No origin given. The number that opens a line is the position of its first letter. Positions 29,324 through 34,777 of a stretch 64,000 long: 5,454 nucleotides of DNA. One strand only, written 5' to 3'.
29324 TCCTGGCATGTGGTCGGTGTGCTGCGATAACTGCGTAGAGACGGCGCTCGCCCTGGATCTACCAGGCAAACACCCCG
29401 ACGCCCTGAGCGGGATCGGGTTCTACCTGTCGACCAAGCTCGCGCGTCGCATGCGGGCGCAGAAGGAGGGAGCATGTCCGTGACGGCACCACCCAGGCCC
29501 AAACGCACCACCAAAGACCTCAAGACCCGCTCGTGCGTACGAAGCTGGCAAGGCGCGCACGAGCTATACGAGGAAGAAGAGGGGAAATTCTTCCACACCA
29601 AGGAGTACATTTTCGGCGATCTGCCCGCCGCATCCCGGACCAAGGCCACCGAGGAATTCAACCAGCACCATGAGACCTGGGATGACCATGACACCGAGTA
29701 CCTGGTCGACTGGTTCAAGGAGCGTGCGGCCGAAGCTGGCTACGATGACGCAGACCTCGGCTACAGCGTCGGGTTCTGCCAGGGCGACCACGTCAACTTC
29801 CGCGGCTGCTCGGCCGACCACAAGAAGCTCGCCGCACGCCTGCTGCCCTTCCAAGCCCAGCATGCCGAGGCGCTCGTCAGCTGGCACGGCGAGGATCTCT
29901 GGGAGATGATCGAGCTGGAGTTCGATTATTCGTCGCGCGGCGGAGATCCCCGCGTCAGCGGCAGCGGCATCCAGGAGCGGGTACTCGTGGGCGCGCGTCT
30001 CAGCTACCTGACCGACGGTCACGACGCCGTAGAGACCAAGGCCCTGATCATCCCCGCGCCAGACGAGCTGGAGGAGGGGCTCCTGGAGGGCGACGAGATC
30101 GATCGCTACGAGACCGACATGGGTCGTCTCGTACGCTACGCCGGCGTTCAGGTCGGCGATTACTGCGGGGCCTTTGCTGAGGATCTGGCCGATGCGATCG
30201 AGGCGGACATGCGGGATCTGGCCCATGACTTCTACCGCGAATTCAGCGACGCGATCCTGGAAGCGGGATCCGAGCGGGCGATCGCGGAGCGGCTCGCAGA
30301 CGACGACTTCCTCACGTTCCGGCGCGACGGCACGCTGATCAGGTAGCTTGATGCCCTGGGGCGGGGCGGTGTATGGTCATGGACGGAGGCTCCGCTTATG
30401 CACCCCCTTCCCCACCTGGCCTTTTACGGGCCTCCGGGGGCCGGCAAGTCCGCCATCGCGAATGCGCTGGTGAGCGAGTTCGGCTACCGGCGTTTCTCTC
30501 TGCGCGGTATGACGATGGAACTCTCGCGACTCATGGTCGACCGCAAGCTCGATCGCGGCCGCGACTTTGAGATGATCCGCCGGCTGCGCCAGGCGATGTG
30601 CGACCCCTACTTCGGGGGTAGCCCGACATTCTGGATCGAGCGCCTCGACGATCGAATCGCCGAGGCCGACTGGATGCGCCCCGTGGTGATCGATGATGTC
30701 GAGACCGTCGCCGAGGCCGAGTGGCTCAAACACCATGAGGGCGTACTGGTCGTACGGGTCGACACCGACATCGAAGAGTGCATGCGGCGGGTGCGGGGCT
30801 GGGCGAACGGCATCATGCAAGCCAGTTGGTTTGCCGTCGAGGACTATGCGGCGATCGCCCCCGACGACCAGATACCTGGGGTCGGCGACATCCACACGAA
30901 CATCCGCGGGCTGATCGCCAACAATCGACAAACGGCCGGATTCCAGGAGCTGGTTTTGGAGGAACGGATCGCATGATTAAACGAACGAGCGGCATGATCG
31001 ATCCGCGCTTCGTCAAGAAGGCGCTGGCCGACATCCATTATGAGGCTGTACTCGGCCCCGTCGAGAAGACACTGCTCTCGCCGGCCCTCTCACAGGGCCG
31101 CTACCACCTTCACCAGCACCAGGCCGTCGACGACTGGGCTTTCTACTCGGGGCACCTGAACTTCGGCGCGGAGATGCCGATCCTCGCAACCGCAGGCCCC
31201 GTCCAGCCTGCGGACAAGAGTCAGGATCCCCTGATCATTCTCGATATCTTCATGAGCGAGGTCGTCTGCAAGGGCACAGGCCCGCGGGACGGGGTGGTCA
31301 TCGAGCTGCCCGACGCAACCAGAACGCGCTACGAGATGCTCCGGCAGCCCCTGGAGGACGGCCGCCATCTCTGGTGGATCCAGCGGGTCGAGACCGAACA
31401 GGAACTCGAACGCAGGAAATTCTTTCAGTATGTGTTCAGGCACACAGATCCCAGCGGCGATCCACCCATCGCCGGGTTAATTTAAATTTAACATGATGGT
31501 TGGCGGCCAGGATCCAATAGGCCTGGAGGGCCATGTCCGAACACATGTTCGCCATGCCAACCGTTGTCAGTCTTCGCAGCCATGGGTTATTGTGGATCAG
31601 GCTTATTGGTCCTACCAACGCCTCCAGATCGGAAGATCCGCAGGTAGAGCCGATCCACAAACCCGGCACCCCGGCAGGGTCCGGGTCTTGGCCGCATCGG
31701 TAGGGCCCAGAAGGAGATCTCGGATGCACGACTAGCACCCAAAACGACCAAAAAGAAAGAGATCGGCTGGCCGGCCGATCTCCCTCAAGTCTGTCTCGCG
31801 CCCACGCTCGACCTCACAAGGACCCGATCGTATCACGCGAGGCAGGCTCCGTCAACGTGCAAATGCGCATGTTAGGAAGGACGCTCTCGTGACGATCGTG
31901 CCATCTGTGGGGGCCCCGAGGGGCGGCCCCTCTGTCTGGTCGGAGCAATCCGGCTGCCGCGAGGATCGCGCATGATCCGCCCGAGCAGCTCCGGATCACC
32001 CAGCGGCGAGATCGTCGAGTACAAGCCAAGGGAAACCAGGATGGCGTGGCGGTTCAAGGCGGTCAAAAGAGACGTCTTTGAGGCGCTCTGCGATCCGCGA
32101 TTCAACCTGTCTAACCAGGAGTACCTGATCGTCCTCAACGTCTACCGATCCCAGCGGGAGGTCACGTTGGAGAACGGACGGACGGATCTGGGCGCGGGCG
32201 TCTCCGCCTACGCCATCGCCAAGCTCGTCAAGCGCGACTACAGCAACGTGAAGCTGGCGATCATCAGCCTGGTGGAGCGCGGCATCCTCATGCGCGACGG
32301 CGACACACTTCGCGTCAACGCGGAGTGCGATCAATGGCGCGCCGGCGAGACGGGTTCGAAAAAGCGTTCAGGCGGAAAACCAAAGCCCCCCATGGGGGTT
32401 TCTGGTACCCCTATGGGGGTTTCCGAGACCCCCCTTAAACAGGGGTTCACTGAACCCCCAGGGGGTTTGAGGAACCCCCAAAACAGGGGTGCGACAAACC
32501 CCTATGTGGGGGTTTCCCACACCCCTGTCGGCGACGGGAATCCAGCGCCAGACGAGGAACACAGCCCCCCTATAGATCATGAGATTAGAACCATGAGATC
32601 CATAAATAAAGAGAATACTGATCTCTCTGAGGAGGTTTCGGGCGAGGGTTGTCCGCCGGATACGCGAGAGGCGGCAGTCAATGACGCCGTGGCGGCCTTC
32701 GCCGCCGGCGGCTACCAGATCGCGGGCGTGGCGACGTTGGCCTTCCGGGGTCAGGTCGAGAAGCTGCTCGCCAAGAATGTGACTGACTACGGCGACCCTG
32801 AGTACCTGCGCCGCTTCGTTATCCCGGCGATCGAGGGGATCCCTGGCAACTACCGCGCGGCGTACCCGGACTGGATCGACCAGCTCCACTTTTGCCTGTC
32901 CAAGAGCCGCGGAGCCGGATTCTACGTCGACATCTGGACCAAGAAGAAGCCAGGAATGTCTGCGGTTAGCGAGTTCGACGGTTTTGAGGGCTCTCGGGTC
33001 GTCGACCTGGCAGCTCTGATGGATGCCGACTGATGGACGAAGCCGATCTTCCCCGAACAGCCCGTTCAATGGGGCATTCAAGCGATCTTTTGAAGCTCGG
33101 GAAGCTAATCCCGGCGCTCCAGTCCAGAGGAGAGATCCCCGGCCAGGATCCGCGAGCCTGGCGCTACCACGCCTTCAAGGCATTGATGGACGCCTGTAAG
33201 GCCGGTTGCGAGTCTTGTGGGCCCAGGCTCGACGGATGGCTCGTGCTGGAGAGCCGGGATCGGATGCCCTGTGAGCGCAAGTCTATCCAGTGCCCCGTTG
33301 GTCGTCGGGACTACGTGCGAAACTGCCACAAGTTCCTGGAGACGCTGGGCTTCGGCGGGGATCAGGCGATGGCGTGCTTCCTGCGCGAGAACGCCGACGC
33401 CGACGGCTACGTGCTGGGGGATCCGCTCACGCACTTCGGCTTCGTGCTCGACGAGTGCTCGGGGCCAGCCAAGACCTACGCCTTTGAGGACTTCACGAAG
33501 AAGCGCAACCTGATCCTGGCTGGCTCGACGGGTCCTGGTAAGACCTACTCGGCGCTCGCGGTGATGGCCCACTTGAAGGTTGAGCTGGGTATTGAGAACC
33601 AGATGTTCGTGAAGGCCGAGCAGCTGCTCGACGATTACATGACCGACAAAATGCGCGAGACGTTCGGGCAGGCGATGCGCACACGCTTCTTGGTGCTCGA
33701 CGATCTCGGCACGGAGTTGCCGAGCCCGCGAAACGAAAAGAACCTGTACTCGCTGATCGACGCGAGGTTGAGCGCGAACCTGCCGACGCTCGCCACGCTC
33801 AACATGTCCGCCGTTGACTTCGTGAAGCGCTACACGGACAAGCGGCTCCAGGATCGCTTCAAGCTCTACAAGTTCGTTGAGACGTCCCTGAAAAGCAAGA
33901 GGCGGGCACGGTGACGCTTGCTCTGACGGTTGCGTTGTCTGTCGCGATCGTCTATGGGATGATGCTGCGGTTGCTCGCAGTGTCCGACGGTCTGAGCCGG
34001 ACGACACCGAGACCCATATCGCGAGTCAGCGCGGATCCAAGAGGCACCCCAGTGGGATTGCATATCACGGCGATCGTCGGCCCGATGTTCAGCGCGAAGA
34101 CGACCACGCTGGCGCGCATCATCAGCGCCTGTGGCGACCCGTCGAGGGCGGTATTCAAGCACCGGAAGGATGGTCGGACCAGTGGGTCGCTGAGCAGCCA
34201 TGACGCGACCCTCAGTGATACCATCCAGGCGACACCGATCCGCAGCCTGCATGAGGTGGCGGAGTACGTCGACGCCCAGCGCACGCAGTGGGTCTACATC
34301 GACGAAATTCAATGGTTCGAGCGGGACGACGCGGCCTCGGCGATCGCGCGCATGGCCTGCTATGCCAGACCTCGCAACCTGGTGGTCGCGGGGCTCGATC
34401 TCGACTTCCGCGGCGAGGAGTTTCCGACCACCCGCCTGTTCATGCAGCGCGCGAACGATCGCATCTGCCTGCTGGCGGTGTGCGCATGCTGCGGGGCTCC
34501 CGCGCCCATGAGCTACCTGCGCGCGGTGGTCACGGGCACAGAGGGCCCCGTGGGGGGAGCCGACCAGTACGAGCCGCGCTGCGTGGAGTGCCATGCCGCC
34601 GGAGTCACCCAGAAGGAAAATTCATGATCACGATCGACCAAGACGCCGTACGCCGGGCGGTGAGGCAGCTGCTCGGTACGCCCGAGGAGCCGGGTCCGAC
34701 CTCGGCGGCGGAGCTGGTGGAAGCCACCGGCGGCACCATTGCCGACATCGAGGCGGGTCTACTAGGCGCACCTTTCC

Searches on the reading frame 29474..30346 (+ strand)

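Call 12: search_protein_families(library=pfam, proteins=[window:29474-30346:+], max_evalue=0.01)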
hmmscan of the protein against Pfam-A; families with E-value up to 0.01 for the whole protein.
window:29474-30346:+ (290 aa): 0 families

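Call 13: search_protein_families(library=phrogs, proteins=[window:29474-30346:+], max_evalue=0.01)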
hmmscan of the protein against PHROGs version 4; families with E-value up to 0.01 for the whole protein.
window:29474-30346:+ (290 aa): 1 family
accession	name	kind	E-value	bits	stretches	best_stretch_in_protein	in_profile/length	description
phrog_5162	-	unknown function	2.3e-12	47.9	1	42-128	7-94/201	-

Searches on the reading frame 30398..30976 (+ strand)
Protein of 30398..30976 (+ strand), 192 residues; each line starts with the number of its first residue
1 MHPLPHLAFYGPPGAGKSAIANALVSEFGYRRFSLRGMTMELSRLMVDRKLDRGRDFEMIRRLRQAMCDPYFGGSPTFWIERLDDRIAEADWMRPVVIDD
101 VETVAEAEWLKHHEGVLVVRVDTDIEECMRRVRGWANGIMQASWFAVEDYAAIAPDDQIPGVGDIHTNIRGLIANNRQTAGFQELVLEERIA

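Call 12: search_protein_families(library=pfam, proteins=[window:30398-30976:+], max_evalue=0.01)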
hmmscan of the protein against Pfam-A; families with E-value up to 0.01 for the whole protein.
window:30398-30976:+ (192 aa): 4 families
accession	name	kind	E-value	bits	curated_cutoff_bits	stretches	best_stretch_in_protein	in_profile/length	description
PF00004.35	AAA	-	2e-05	25.5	21.2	1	8-83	2-50/131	ATPase family associated with various cellular activities (AAA)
PF13238.12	AAA_18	-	6.8e-05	23.8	29.4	1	10-133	4-109/128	AAA domain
PF13207.12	AAA_17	-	0.00014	22.6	27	1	10-131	1-118/136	AAA domain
PF13521.12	AAA_28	-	0.00031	21.5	27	1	8-116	3-96/164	AAA domain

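Call 13: search_protein_families(library=phrogs, proteins=[window:30398-30976:+], max_evalue=0.01)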
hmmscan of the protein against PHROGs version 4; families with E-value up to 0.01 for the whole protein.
window:30398-30976:+ (192 aa): 2 families
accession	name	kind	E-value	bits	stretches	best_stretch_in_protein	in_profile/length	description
phrog_139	-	other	2e-10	41.6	1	7-124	86-218/342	deoxynucleoside monophosphate kinase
phrog_168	-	DNA, RNA and nucleotide metabolism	0.0018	19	1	4-36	42-69/314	clamp loader of DNA polymerase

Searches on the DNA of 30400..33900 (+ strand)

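Call 19: search_dna_similar(query=window:30400-33900:+, collection=phages, mode=distant)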
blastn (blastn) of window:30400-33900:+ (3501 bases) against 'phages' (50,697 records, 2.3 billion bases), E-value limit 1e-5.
No match.

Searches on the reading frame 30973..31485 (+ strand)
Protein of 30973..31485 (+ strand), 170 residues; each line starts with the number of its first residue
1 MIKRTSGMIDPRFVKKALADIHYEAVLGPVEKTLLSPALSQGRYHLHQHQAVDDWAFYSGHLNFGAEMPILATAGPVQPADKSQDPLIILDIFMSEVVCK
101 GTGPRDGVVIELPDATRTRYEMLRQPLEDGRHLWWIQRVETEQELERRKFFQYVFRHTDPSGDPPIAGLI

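Call 12: search_protein_families(library=pfam, proteins=[window:30973-31485:+], max_evalue=0.01)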
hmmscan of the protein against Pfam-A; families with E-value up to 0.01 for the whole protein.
window:30973-31485:+ (170 aa): 0 families

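Call 13: search_protein_families(library=phrogs, proteins=[window:30973-31485:+], max_evalue=0.01)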
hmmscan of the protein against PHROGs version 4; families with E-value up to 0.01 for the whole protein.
window:30973-31485:+ (170 aa): 0 families

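Call 21: find_related_loci(query=window:30973-31485:+, collection=viral_contigs, flank=3000)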
Query window:30973-31485:+ (170 aa) in viral_contigs; peptide patterns used: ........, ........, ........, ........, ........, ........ (x = any residue, [..] = any of these).
13 stretches matched a pattern, but none encodes a relative of the query by tblastn (E <= 1e-3).

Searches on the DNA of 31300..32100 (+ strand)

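Call 10: search_dna_similar(query=window:31400-31800:+, collection=plasmids, mode=distant)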
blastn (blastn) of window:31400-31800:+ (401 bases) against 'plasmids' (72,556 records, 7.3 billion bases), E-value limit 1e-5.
No match.

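Call 14: search_rna_families(source=window, start=31300, end=32100, threshold=evalue, max_evalue=10, show_alignments=3)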
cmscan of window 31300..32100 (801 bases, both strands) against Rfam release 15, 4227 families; matches with E-value up to 10: 4.
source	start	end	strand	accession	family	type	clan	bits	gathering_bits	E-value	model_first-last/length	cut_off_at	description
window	31303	31351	-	RF03451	mir-3188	Gene; miRNA;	-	16.9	93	8.7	18-71/86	no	mir-3188 microRNA precursor family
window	31785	31852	-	RF03908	MIR6459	Gene; miRNA;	-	14.4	100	8.2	1-87/87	no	MIR6459 microRNA precursor family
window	31938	31962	+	RF03001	leuA-Halobacteria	Cis-reg;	-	13.5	47.9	5.3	20-45/53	no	leuA-Halobacteria RNA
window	31419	31450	-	RF01977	HOTAIRM1_3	Gene; lncRNA;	-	10.7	37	9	1-59/59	no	HOX antisense intergenic RNA myeloid 1 conserved region 3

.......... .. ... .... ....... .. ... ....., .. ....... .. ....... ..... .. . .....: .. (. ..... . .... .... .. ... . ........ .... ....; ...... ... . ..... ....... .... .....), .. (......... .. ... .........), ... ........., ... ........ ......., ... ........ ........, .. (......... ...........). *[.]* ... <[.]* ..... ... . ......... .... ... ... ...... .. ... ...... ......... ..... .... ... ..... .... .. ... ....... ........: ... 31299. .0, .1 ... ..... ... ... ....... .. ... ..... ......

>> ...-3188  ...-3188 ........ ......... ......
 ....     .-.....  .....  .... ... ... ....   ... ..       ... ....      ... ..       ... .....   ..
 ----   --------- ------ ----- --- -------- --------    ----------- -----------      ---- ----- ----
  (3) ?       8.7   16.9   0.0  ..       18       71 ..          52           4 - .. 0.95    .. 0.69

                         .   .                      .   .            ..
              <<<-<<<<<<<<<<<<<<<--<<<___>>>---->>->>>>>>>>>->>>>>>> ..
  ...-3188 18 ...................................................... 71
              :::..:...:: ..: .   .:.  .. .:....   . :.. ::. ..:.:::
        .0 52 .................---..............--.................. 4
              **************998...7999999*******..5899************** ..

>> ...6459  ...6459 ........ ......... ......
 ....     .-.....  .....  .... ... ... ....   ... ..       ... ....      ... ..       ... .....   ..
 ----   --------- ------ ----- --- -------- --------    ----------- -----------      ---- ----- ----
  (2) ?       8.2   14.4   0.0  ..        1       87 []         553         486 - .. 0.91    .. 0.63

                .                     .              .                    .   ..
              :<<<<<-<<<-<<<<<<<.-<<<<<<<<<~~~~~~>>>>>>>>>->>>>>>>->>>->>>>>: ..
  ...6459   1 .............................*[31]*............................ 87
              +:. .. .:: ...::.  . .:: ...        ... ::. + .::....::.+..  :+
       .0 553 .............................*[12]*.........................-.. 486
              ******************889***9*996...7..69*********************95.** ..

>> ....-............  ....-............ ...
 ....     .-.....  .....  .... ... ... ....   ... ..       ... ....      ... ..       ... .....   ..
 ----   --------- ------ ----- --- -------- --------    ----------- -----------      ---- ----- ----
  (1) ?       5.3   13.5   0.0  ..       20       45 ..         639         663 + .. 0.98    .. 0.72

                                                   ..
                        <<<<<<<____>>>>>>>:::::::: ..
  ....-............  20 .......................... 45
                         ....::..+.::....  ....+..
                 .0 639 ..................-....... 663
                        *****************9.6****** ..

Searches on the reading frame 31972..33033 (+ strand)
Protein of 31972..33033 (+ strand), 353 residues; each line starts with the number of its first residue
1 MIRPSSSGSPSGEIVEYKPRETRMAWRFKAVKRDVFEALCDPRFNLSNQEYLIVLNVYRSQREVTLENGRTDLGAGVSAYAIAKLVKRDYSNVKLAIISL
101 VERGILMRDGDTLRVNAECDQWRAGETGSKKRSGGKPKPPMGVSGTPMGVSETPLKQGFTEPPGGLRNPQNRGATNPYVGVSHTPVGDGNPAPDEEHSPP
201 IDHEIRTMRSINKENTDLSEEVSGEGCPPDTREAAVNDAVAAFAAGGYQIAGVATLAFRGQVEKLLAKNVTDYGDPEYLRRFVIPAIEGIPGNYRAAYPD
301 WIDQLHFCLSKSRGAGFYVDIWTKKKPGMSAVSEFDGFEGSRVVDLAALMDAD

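Call 12: search_protein_families(library=pfam, proteins=[window:31972-33033:+], max_evalue=0.01)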
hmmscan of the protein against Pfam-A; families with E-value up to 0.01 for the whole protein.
window:31972-33033:+ (353 aa): 1 family
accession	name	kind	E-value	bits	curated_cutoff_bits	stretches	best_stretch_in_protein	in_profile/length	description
PF25212.1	HVO_A0114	-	0.0096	16.1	27.6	0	78-111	38-71/84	HVO_A0114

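Call 13: search_protein_families(library=phrogs, proteins=[window:31972-33033:+], max_evalue=0.01)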
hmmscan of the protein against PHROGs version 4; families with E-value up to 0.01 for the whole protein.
window:31972-33033:+ (353 aa): 3 families
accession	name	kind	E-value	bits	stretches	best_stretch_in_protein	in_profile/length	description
phrog_277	-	DNA, RNA and nucleotide metabolism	0.0023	18.2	1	77-133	70-126/318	replication initiation O-like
phrog_11214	-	unknown function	0.0039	18.2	1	77-112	66-101/123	-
phrog_2365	-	DNA, RNA and nucleotide metabolism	0.0084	17.1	0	81-158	74-151/232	replication initiation O-like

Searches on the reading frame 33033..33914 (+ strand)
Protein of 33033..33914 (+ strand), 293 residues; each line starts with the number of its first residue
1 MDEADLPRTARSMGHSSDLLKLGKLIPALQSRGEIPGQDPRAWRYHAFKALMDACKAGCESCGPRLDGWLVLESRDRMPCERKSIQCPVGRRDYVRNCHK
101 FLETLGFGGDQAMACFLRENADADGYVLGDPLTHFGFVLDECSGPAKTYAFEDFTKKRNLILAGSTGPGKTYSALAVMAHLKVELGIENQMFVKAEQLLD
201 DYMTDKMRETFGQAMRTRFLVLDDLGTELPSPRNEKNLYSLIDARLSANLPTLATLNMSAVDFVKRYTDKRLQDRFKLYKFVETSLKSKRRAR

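Call 12: search_protein_families(library=pfam, proteins=[window:33033-33914:+], max_evalue=0.01)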
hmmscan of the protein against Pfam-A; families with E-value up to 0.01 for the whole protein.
window:33033-33914:+ (293 aa): 2 families
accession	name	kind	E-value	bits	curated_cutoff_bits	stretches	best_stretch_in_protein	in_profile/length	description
PF01695.23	IstB_IS21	-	4.7e-08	33.3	24.1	1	155-272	90-208/238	IstB-like ATP binding protein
PF04851.21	ResIII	-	2.8e-05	24.5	22.5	1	155-215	21-81/164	Type III restriction enzyme, res subunit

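Call 13: search_protein_families(library=phrogs, proteins=[window:33033-33914:+], max_evalue=0.01)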
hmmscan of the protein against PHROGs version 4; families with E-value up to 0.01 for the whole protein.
window:33033-33914:+ (293 aa): 6 families
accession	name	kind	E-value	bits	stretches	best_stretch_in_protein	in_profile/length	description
phrog_50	-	DNA, RNA and nucleotide metabolism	1.8e-19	71.2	1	146-276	356-493/570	DnaC-like helicase loader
phrog_3277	-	DNA, RNA and nucleotide metabolism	9e-14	52.6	1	155-291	8-154/168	DnaC-like helicase loader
phrog_26922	-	DNA, RNA and nucleotide metabolism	2.3e-05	25.9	1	218-274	13-68/92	DnaC-like helicase loader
phrog_27475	-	unknown function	5.6e-05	22.8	1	156-245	441-532/599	-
phrog_168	-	DNA, RNA and nucleotide metabolism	0.00016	22.4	1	139-285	20-160/314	clamp loader of DNA polymerase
phrog_15321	-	unknown function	0.0018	19.4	1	219-283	10-80/93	-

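Call 77: search_dna_similar(query=window:33033-33914:+, collection=phages, mode=protein, max_rows=15)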
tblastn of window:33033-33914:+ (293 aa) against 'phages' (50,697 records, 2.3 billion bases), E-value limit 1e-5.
Records with a match: 57; places in all: 57; records where one place covers at least 80% of the query: 0.
Best place of each record, by identity: <60% 57.
By first word of the organism name: Streptococcus 43; Bacteriophage 7; Bacillus 7.
By host as written in the record: - 7; Bacillus cereus EFR-4 2; Bacillus cereus EFR-5 2; Bacillus anthracis 2; Streptococcus mitis SF100 2; Streptococcus pneumoniae 2; Streptococcus pneumoniae 10B00617 2; Streptococcus pneumoniae 10B01058 2; and 36 more.
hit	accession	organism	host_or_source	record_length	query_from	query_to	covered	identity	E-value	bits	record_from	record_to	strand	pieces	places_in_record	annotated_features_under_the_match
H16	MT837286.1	Bacteriophage sp.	human fecal samples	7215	128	270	49%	34.0%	1e-8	62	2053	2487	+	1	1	record has no annotation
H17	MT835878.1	Bacteriophage sp.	human fecal samples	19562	147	290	49%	32.7%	7e-9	62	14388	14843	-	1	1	record has no annotation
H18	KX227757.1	Bacillus phage PfEFR-4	Bacillus cereus EFR-4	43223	156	292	47%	33.3%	3e-6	54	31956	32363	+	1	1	DNA replication protein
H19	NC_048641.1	Bacillus phage PfEFR-4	Bacillus cereus EFR-4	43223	156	292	47%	33.3%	3e-6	54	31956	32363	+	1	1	DnaC-like helicase loader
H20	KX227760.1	Bacillus phage PfEFR-5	Bacillus cereus EFR-5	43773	156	292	47%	33.3%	3e-6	54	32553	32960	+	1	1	DNA replication protein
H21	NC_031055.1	Bacillus phage PfEFR-5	Bacillus cereus EFR-5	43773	156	292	47%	33.3%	3e-6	54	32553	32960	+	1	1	DnaC-like helicase loader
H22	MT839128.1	Bacteriophage sp.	human fecal samples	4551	147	270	42%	36.1%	1e-8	62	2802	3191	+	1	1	record has no annotation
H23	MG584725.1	Bacillus phage BVE2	Bacillus cereus N1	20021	159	292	46%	33.3%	5e-6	54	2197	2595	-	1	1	DNA replication protein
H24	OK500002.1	Bacillus phage vB_BanS_Athena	Bacillus anthracis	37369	159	292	46%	33.3%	5e-6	54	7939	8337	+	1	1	istB-like ATP binding family protein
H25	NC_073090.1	Bacillus phage vB_BanS_Athena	Bacillus anthracis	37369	159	292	46%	33.3%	5e-6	54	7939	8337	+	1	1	istB-like ATP binding family protein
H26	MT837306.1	Bacteriophage sp.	human fecal samples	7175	153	292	48%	31.4%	9e-8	59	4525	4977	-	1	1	record has no annotation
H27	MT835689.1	Bacteriophage sp.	human fecal samples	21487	147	279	45%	32.1%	3e-7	57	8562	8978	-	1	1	record has no annotation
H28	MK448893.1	Streptococcus phage Javan270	Streptococcus infantis SK970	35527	157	267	38%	35.4%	2e-7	58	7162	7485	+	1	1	helicase loader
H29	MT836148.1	Bacteriophage sp.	human fecal samples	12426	157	293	47%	28.2%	6e-7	57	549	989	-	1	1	record has no annotation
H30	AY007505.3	Streptococcus phage SM1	Streptococcus mitis SF100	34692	157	267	38%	34.5%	1e-6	56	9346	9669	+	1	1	21: gp21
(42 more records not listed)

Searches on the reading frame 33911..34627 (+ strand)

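Call 12: search_protein_families(library=pfam, proteins=[window:33911-34627:+], max_evalue=0.01)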
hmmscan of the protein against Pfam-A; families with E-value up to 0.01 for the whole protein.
window:33911-34627:+ (238 aa): 1 family
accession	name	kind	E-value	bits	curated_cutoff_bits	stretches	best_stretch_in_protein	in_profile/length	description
PF00265.24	TK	-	6.5e-24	85.2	20.6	1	51-228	2-176/176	Thymidine kinase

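Call 13: search_protein_families(library=phrogs, proteins=[window:33911-34627:+], max_evalue=0.01)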
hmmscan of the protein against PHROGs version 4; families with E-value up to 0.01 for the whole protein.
window:33911-34627:+ (238 aa): 1 family
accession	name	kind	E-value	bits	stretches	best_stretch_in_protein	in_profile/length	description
phrog_592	-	other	2.8e-22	80.4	1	52-233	4-190/193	thymidine kinase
